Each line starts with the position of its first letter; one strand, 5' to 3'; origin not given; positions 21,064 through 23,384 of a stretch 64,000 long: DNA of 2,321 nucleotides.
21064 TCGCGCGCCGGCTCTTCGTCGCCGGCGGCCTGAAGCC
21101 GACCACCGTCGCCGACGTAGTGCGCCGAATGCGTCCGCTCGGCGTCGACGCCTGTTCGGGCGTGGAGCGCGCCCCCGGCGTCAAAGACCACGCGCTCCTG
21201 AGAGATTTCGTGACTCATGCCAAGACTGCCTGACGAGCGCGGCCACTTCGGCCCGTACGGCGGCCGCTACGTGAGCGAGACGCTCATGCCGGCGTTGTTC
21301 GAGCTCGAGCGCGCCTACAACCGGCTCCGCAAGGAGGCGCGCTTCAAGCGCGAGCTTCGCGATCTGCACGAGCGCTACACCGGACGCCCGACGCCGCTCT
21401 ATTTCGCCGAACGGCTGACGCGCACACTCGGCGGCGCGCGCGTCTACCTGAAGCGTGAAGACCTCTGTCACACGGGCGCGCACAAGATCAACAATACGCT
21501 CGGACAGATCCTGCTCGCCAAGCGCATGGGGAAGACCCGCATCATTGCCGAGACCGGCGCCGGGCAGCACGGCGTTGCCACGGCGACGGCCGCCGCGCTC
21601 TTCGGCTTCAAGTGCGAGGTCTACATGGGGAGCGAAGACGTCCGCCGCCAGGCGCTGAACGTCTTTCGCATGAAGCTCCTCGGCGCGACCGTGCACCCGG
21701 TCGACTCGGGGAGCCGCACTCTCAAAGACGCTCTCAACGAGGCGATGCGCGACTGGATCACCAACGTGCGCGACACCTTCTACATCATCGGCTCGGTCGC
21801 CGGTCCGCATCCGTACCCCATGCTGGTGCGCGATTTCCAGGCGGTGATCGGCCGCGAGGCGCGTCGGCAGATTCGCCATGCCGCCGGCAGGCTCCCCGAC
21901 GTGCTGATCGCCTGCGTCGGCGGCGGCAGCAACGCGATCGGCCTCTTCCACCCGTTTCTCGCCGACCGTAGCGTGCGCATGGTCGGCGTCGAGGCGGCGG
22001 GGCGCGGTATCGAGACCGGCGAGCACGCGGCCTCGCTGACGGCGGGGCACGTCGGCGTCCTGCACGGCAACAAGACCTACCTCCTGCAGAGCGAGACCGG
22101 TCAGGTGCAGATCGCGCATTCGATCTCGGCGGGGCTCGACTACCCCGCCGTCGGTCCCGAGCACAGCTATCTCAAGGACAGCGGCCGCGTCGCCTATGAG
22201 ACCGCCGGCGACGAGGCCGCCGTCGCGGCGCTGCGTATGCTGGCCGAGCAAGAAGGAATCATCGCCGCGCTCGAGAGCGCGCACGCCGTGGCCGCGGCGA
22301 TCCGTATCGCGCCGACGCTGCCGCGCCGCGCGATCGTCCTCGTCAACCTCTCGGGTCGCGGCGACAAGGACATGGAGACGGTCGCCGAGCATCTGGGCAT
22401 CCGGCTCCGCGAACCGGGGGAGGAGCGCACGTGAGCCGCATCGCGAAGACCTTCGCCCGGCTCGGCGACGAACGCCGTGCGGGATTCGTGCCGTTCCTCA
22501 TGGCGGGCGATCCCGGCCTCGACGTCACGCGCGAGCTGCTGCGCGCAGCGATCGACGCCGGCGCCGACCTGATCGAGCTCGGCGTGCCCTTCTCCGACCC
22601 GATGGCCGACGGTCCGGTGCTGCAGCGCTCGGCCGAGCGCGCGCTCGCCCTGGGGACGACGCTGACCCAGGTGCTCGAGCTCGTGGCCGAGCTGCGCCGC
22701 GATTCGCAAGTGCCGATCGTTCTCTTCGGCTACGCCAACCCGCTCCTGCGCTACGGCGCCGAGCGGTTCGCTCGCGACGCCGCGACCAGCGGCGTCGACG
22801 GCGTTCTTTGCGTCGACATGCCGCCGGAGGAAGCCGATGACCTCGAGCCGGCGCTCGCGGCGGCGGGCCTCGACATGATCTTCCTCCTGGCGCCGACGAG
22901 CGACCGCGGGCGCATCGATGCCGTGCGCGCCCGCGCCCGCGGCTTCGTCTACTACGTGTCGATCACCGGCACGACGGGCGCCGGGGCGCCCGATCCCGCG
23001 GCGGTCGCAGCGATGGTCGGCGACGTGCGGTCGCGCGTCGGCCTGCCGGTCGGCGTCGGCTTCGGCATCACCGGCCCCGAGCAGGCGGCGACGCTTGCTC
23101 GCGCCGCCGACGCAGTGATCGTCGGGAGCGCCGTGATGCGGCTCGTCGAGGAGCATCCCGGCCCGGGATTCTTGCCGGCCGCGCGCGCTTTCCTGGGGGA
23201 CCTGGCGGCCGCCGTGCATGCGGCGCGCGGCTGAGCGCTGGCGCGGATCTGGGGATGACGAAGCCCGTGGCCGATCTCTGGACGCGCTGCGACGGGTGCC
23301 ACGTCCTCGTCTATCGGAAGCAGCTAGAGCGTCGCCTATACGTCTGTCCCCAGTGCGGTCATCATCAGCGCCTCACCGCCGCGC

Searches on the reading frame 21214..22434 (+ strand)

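Call 67: search_protein_families(library=pfam, max_evalue=0.01, proteins=[window:21214-22434:+])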
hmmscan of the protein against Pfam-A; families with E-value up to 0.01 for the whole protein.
window:21214-22434:+ (406 aa): 1 family
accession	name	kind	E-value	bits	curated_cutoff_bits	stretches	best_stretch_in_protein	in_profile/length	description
PF00291.31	PALP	-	1.3e-45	156.4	35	1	57-381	5-295/295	Pyridoxal-phosphate dependent enzyme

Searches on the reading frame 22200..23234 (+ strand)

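Call 67: search_protein_families(library=pfam, max_evalue=0.01, proteins=[window:22200-23234:+])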
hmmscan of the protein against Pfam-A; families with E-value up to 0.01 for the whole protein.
window:22200-23234:+ (344 aa): 3 families
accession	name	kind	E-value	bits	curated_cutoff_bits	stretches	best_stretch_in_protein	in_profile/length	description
PF00290.26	Trp_syntA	-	5.9e-81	271.7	27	1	85-319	1-236/259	Tryptophan synthase alpha chain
PF01884.23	PcrB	-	0.00093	19.2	23.9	1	285-313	184-212/226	PcrB family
PF00977.27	His_biosynth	-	0.0043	17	23.6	1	270-314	62-107/228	Histidine biosynthesis protein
